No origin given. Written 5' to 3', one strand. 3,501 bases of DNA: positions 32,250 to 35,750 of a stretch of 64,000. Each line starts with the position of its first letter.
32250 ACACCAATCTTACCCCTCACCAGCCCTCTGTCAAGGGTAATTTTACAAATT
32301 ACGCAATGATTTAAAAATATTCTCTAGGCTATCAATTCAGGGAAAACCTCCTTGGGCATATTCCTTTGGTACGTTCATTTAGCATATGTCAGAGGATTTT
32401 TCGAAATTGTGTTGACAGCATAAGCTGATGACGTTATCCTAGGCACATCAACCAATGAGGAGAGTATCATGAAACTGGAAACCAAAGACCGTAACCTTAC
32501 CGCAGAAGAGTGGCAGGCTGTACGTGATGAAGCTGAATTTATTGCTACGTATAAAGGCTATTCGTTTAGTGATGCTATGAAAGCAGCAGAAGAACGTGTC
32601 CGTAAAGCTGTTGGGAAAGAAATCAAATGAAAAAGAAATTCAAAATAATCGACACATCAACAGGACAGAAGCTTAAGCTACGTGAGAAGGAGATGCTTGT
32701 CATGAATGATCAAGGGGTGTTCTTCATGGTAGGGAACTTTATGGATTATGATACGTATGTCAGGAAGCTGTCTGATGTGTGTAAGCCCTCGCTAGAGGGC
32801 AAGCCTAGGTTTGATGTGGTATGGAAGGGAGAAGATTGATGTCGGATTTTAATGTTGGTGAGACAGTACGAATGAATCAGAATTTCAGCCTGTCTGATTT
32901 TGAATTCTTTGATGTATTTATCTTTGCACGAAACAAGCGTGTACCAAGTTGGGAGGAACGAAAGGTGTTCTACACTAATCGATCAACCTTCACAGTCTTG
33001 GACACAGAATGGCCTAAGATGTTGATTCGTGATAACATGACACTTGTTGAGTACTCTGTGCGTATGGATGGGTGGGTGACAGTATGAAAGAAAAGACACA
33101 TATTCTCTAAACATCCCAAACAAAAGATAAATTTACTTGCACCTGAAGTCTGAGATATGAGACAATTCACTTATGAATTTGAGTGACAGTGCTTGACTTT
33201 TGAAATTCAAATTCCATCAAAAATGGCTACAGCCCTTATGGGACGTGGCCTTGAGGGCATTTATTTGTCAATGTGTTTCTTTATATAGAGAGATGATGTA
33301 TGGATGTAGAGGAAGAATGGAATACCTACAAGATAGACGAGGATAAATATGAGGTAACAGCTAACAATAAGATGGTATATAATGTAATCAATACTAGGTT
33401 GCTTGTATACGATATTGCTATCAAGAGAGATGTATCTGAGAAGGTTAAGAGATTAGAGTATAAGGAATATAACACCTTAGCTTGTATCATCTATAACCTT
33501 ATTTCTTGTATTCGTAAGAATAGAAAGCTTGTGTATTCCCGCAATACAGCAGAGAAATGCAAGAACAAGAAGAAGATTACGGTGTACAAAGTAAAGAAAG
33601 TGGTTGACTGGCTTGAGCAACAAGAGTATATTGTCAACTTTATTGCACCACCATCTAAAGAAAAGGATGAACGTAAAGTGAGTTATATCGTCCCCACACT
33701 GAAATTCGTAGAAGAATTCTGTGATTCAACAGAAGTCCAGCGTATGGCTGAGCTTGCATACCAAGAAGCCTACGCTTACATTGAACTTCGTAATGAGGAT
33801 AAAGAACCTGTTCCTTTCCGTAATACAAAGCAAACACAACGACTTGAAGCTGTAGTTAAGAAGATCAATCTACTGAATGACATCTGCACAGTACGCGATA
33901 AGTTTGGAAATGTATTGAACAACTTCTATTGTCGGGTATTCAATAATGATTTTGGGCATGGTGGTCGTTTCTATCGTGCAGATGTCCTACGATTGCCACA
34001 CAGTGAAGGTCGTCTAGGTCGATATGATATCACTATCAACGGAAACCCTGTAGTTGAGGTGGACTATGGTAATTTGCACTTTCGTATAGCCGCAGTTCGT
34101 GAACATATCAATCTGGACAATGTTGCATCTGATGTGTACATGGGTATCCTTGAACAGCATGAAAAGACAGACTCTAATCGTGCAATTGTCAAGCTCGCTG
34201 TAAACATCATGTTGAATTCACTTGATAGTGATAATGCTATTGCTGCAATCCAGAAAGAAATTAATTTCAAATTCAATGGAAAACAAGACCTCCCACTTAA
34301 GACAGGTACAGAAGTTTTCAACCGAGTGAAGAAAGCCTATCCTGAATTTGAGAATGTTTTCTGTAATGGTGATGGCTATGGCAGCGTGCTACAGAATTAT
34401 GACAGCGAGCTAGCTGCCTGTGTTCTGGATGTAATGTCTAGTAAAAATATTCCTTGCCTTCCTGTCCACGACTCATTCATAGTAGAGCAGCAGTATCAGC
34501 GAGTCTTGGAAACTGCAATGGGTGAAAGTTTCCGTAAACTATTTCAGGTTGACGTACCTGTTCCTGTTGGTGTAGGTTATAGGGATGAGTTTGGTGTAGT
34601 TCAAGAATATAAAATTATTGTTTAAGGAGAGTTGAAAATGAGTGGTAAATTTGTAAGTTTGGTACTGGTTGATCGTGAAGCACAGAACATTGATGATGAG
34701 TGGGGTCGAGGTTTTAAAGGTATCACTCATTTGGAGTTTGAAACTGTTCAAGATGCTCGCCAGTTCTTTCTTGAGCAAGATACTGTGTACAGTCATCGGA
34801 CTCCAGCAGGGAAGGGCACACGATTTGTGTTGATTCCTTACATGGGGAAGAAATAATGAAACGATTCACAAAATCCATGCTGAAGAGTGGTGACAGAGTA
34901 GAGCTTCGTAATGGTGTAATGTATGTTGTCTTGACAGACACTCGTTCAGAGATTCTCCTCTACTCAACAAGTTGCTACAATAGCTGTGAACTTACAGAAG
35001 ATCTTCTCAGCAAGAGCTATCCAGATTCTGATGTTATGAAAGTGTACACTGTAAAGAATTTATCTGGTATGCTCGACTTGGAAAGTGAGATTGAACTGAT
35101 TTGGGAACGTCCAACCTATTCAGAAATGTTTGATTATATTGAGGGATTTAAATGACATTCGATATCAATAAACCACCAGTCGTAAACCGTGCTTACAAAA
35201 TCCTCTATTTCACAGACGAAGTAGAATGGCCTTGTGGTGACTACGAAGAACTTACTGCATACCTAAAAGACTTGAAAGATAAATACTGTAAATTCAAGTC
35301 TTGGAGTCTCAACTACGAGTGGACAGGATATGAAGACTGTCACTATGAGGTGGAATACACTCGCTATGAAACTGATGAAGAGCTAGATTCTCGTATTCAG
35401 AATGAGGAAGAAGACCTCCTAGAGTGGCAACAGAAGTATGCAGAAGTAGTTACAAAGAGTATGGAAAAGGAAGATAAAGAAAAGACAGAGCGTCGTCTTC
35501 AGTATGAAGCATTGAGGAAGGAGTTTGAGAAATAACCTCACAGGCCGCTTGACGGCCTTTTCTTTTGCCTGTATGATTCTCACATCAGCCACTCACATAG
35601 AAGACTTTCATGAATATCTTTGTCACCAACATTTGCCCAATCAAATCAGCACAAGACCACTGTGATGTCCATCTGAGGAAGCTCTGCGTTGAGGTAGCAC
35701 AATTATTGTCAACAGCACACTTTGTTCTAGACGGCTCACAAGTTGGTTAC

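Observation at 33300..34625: A second, minimal family-A polymerase-like protein in the early region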

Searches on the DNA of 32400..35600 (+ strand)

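Call 6: search_dna_similar(query=window:32400-35600:+, collection=phages, mode=near, max_rows=20)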
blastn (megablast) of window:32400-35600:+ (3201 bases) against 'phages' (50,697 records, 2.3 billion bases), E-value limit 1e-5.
No match.
